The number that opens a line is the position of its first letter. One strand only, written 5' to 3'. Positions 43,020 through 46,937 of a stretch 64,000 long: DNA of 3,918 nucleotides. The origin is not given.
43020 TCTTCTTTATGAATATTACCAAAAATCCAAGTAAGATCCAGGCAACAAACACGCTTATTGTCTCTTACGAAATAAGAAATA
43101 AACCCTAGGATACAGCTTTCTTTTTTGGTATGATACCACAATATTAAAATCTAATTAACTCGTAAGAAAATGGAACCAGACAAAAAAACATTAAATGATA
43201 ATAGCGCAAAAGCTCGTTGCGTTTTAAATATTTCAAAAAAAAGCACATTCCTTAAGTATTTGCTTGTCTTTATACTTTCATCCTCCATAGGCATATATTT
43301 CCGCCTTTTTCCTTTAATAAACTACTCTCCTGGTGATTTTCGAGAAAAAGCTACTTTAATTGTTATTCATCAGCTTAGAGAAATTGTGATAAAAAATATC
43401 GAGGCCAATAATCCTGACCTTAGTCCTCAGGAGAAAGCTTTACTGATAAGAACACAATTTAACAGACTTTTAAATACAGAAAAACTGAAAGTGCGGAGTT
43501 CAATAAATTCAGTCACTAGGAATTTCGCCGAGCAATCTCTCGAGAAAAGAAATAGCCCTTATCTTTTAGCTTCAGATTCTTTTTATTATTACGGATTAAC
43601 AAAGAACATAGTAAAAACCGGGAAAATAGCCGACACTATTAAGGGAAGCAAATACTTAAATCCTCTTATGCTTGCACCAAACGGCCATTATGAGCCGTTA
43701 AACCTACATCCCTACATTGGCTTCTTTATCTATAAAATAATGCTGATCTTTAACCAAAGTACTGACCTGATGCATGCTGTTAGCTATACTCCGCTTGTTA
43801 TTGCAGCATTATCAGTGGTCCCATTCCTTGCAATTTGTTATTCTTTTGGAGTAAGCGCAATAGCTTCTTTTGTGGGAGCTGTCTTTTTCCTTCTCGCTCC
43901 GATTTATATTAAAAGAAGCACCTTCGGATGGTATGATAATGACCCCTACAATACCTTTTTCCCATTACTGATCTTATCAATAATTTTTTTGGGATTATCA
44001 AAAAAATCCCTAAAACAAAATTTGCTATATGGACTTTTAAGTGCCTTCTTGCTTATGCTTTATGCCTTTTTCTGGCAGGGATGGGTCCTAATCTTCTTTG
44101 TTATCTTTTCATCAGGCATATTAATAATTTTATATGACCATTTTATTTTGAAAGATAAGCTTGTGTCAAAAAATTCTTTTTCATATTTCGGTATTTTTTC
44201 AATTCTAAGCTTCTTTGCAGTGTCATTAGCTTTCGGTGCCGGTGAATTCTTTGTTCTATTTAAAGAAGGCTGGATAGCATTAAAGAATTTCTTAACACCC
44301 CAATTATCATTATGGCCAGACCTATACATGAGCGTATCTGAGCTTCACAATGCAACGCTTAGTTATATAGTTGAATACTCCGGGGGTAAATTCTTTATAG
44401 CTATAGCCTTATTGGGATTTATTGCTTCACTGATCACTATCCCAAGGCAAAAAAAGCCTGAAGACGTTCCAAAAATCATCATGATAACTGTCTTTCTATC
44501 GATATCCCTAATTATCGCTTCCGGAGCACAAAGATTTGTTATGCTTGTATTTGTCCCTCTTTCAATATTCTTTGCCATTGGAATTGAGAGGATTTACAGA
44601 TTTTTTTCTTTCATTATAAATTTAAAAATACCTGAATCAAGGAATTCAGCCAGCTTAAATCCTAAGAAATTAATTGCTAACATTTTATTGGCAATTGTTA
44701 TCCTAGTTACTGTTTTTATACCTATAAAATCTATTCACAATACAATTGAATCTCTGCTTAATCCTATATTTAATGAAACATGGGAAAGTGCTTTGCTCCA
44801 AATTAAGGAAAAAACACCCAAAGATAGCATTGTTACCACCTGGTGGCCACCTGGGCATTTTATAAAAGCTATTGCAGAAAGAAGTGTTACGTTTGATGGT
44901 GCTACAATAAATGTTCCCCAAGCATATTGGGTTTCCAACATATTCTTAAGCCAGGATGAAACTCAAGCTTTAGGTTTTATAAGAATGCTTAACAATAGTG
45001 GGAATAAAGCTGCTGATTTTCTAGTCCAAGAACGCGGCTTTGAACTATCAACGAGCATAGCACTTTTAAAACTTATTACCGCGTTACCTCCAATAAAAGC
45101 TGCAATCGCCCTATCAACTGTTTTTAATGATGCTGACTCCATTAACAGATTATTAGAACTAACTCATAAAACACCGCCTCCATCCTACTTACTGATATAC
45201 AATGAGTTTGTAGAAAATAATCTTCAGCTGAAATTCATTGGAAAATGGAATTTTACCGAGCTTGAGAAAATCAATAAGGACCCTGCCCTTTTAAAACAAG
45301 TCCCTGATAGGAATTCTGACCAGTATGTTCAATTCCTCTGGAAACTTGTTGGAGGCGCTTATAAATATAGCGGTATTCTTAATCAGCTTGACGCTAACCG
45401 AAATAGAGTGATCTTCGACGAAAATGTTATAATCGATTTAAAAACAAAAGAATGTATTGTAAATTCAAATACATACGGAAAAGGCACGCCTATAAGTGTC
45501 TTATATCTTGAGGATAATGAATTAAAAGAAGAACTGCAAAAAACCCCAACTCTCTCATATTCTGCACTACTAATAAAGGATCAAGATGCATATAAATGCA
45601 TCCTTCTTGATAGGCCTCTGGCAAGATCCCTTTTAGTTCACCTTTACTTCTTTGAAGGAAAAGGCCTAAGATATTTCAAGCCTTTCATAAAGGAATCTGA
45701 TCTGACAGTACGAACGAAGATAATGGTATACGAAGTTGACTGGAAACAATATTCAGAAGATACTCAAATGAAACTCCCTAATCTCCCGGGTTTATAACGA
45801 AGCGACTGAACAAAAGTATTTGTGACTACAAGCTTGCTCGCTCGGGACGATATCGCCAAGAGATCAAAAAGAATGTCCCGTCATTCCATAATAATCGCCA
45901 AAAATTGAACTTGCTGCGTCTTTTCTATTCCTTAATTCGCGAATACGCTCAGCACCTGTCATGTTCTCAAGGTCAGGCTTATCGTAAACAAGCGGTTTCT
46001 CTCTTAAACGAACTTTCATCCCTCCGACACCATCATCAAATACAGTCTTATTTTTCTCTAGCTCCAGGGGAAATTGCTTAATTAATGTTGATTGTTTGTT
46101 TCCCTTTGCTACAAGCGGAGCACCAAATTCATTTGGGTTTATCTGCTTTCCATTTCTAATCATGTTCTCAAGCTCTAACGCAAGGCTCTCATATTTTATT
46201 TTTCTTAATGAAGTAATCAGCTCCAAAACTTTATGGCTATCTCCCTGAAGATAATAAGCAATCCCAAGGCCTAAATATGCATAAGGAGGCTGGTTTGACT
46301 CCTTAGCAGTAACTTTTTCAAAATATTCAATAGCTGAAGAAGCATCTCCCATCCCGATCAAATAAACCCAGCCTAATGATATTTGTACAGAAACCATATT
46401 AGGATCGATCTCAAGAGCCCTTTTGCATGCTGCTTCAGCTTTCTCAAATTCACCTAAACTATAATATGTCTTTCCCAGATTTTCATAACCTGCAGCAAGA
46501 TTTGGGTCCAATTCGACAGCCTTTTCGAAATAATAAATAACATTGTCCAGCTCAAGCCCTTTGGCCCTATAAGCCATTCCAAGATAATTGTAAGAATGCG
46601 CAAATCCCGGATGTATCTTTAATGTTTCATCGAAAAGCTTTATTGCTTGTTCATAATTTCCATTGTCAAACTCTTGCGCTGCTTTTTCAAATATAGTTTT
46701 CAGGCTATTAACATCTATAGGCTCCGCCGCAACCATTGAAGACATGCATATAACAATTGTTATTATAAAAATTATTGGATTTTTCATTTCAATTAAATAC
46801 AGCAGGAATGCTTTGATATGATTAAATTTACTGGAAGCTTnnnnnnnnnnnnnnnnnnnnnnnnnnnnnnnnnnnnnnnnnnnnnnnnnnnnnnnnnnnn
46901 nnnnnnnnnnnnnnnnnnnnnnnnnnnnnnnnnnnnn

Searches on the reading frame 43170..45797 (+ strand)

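Call 51: search_protein_families(library=pfam, proteins=[window:43170-45797:+], max_evalue=0.001)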
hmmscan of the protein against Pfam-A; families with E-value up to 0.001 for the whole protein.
window:43170-45797:+ (875 aa): 1 family
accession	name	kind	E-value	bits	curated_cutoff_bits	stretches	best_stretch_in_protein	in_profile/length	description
PF02516.20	STT3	-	3.9e-24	86.4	24.5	1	128-509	25-383/405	Oligosaccharyl transferase STT3, N-terminal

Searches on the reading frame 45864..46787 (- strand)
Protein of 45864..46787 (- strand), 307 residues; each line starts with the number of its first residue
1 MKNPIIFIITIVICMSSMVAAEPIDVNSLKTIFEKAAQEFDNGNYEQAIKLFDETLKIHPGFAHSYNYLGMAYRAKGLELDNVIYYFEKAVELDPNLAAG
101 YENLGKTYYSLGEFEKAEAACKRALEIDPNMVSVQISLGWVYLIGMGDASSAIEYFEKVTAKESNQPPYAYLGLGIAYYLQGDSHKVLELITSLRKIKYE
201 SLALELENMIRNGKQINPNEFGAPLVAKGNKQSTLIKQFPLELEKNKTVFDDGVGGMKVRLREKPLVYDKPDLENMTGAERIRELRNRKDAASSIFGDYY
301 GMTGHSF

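Call 78: search_protein_families(library=pfam, proteins=[window:45864-46787:-], max_evalue=0.0001)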
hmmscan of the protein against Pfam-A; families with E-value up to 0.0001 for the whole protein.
window:45864-46787:- (307 aa): 16 families
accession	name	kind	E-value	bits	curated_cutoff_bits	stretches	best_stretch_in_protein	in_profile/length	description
PF00515.34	TPR_1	-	2.6e-23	81.3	27.8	1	99-130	2-33/34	Tetratricopeptide repeat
PF07719.23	TPR_2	-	1.7e-21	74.9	27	1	98-130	1-33/34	Tetratricopeptide repeat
PF13414.12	TPR_11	-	1.1e-17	63.8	26.8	2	87-112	17-42/42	TPR repeat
PF13431.12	TPR_17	-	1.7e-17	62.6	24.4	1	86-119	1-34/34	Tetratricopeptide repeat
PF13432.12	TPR_16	-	3.5e-17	62.9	32.7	1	39-96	7-63/65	Tetratricopeptide repeat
PF14559.12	TPR_19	-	1.2e-16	61.3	25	1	83-130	10-57/68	Tetratricopeptide repeat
PF13424.12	TPR_12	-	1.4e-16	60.9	30.1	2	98-160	3-72/77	Tetratricopeptide repeat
PF13181.12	TPR_8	-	1.1e-15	56.8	25.7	1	100-130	3-33/34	Tetratricopeptide repeat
PF13428.12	TPR_14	-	1.9e-13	50.1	23.5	0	101-135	4-38/44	Tetratricopeptide repeat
PF13374.12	TPR_10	-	7.3e-11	42.2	27.5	0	98-127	2-31/42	Tetratricopeptide repeat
PF13176.12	TPR_7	-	4.4e-10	39.3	27.9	0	102-129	3-30/36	Tetratricopeptide repeat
PF13174.12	TPR_6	-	7.6e-10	39.2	26.3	0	103-130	5-32/33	Tetratricopeptide repeat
PF12895.13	ANAPC3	-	1.1e-09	38.9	27.2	0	148-198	4-52/82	Anaphase-promoting complex, cyclosome, subunit 3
PF25062.1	ARM_TT21_N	-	2.6e-09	37.6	40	1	105-193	107-193/222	Tetratricopeptide repeat protein 21 N-terminal ARM repeat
PF23914.1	TPR_CcmH_CycH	-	3.2e-07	30.8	42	0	94-165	46-119/158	Cytochrome c-type biogenesis protein H TPR domain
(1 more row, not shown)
